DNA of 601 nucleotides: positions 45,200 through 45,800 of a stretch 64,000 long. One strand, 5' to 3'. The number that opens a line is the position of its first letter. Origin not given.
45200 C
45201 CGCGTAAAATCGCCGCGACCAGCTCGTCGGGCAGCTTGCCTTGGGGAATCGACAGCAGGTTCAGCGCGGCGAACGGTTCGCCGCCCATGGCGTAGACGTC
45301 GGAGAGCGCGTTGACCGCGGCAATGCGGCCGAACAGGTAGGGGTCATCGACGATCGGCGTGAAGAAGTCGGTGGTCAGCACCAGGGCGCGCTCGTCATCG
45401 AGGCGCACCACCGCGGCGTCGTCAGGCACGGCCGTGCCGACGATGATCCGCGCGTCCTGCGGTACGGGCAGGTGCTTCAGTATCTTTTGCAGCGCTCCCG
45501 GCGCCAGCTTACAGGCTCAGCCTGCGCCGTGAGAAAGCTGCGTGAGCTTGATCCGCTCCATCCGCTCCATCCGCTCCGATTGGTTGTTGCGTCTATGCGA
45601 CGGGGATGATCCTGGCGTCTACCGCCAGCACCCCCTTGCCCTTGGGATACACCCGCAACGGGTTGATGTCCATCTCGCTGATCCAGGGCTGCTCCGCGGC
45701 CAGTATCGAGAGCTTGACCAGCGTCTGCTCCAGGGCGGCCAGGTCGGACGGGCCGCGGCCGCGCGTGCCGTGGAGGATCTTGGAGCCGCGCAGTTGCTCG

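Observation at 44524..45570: selD is a selenoprotein: in-frame TGA (Sec) mis-split by the ORF caller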

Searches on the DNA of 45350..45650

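Call 8: search_rna_families(source=window, start=45350, end=45650, threshold=evalue, max_evalue=10, show_alignments=3)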
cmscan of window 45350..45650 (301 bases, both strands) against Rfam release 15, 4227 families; matches with E-value up to 10: 3.
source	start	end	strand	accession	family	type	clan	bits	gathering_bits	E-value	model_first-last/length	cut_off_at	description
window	45358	45430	-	RF00157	SNORD39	Gene; snRNA; snoRNA; CD-box;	CL00057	15.9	35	0.75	1-80/80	no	Small nucleolar RNA SNORD55/SNORD39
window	45385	45455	+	RF01680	P5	Gene; sRNA;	-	15.4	60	2.5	1-71/71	no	Pseudomonas sRNA P5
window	45414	45450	+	RF03660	mir-4018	Gene; miRNA;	-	14.8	66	2.9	1-54/54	no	mir-4018 microRNA precursor family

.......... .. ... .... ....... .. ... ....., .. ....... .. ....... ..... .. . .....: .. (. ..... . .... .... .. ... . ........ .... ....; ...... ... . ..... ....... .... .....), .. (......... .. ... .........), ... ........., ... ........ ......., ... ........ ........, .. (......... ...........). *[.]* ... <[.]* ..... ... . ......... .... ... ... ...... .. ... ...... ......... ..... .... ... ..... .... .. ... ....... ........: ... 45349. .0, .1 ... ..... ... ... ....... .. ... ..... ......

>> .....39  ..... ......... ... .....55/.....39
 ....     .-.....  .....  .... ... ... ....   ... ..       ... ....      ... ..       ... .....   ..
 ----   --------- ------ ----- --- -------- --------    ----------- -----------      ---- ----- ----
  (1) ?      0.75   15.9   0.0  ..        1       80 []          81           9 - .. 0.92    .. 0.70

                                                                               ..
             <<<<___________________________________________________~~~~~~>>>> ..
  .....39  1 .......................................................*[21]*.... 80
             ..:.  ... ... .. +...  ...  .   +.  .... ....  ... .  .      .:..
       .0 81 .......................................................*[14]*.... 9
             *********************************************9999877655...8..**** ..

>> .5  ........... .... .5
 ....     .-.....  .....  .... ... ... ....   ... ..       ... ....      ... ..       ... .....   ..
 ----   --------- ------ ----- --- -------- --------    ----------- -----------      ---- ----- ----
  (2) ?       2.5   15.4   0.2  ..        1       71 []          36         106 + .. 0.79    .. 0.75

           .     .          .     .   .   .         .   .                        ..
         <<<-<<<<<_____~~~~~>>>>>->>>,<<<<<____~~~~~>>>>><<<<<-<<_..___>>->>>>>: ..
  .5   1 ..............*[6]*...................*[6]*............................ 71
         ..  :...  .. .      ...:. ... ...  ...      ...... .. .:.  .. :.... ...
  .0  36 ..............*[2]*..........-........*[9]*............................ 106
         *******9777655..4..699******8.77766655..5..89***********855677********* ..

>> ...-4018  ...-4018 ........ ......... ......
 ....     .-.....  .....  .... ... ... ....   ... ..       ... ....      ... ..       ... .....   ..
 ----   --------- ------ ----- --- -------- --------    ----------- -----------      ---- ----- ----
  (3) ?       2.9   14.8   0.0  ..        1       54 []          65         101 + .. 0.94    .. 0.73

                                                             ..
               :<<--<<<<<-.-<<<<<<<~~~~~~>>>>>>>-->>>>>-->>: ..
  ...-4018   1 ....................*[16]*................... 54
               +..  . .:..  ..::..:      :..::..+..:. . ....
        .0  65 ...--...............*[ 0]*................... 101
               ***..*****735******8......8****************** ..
